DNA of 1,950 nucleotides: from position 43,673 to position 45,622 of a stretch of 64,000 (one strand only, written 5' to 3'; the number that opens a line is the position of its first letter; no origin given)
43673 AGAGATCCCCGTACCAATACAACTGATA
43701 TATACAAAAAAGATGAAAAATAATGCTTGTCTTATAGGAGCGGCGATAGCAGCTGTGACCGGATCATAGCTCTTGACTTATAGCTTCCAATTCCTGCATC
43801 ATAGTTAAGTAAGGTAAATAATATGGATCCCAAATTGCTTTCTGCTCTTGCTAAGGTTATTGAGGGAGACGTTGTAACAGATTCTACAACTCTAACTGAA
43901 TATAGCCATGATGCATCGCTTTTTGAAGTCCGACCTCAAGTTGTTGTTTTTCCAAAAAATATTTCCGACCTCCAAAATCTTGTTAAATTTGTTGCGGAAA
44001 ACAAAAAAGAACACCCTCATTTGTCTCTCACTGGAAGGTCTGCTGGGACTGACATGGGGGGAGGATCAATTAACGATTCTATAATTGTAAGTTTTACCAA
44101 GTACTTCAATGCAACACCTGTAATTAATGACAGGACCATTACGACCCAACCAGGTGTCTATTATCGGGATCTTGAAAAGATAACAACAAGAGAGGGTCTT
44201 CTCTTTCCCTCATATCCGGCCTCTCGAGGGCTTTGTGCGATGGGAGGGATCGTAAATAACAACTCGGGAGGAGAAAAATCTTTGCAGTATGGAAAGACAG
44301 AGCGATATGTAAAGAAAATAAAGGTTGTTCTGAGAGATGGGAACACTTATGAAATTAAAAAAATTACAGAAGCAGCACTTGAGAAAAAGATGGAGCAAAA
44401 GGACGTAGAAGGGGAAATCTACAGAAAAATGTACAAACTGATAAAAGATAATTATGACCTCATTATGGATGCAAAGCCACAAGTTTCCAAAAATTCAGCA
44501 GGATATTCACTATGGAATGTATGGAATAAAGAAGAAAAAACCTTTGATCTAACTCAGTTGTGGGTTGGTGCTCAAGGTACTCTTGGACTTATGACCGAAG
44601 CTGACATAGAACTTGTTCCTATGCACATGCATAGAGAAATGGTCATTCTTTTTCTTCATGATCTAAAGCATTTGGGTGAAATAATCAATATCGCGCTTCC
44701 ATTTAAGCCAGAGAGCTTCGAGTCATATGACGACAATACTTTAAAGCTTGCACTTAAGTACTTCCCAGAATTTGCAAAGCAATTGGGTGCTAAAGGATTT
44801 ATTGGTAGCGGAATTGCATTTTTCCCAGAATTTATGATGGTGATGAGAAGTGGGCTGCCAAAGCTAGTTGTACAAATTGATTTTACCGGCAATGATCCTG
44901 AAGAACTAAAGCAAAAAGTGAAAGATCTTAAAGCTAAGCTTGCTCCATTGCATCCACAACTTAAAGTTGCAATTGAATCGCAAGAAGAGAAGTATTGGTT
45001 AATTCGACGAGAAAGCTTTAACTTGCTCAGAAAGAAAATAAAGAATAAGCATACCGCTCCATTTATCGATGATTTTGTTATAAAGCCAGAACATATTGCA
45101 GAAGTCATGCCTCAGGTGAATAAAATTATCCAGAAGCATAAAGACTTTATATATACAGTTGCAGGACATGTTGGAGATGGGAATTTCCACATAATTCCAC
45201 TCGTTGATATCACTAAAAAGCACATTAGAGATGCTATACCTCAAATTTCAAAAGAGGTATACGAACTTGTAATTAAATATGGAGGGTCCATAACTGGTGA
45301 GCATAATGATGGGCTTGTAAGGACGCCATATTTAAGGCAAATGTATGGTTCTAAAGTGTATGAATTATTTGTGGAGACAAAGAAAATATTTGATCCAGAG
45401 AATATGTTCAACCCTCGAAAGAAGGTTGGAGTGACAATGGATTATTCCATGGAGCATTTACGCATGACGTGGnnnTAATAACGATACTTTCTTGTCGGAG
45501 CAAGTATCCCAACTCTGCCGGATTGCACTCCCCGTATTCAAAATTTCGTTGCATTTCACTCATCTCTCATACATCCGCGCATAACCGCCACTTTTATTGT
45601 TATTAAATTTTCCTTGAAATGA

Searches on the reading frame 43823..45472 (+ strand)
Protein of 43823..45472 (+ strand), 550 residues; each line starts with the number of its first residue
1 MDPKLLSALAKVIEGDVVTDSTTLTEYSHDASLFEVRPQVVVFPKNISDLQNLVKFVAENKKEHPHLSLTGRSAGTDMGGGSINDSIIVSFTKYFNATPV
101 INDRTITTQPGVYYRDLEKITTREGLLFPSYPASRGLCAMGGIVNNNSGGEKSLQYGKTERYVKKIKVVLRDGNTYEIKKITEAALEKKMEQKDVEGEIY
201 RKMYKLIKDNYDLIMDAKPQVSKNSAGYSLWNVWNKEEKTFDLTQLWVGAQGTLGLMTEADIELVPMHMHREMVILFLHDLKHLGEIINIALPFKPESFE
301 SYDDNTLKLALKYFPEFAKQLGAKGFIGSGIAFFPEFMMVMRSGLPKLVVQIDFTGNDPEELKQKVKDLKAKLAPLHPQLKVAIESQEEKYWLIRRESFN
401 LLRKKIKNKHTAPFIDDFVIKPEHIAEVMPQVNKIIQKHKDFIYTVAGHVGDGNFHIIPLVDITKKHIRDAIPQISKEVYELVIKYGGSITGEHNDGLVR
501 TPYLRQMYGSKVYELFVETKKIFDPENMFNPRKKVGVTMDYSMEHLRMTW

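Call 32: search_protein_families(library=pfam, max_evalue=0.001, proteins=[window:43823-45472:+])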
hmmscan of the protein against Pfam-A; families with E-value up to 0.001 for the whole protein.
window:43823-45472:+ (550 aa): 2 families
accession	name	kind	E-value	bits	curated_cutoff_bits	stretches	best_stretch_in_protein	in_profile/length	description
PF02913.24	FAD-oxidase_C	-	7.7e-38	131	21.2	1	296-533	32-247/248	FAD linked oxidases, C-terminal domain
PF01565.28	FAD_binding_4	-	1e-25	90.5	26.4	1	38-177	1-137/139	FAD binding domain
